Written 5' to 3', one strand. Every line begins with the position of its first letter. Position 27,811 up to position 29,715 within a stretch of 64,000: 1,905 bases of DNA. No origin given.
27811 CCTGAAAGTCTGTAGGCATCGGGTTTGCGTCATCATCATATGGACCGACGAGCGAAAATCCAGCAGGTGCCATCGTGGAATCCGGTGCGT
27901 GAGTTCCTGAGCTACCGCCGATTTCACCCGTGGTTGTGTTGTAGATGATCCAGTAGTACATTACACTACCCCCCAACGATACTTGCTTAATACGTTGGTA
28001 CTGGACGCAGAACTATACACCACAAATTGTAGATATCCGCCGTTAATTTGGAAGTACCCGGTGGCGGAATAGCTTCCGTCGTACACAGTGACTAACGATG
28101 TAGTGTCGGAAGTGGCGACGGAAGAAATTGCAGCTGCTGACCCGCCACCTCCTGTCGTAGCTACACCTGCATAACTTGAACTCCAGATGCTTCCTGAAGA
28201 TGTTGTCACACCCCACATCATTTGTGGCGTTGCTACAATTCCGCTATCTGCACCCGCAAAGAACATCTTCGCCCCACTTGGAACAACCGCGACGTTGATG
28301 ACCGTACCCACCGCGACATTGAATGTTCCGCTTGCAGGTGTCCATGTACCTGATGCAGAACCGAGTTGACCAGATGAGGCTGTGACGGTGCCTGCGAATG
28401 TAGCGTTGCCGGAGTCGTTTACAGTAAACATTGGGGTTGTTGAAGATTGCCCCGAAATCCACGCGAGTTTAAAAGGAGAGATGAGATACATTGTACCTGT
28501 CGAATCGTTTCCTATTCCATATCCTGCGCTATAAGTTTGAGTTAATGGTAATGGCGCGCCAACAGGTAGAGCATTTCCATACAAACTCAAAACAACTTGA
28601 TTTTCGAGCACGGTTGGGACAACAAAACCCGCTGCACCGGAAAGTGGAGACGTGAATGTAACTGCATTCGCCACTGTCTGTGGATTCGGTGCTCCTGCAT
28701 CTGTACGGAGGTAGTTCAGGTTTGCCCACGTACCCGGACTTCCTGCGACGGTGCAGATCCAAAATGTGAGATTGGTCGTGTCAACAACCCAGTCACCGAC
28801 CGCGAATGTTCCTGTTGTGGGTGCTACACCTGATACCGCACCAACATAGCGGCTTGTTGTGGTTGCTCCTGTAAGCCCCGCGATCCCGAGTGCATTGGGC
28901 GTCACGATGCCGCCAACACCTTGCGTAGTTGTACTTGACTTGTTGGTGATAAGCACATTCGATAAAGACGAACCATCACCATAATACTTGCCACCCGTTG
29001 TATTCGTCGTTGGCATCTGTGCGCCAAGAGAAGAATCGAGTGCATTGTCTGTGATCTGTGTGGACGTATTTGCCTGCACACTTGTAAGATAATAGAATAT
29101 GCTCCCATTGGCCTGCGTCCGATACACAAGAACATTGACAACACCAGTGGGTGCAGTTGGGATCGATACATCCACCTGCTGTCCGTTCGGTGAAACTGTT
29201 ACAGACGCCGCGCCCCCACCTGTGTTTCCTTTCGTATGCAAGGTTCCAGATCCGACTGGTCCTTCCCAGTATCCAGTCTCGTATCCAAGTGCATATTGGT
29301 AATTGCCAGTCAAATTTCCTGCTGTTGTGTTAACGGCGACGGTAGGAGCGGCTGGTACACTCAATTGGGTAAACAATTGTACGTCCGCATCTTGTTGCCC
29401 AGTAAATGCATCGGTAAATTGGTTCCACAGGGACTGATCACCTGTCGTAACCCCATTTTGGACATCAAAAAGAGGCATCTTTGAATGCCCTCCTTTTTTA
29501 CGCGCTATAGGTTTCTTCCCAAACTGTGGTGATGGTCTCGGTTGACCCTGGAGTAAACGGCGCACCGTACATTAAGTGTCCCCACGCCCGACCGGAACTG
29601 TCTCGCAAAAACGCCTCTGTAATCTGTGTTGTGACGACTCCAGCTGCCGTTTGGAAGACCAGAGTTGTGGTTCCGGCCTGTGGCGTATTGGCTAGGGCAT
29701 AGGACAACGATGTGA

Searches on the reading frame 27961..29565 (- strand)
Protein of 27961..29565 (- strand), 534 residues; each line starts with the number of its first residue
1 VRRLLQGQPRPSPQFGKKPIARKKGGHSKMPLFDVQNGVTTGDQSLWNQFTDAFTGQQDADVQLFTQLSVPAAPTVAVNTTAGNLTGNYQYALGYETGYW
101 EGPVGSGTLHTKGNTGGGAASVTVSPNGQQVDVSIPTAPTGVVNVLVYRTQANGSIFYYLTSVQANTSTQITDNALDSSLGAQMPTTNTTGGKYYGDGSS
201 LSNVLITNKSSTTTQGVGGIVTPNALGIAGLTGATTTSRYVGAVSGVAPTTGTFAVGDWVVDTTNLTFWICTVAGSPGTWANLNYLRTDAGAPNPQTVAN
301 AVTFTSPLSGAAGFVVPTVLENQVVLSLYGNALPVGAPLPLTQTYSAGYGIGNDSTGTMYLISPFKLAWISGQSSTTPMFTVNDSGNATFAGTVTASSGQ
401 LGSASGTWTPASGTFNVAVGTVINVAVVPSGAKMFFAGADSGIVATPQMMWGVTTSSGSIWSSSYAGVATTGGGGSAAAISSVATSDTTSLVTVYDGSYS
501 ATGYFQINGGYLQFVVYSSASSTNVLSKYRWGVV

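Call 62: find_related_loci(query=window:27961-29565:-, collection=viral_contigs, flank=10000)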
Query window:27961-29565:- (534 aa) in viral_contigs; peptide patterns used: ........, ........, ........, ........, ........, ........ (x = any residue, [..] = any of these).
8 stretches matched a pattern; 1 encode a relative of the query (tblastn E <= 1e-3); 1 distinct loci.
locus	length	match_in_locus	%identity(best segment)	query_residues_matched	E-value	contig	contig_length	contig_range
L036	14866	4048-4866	53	221-284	2e-14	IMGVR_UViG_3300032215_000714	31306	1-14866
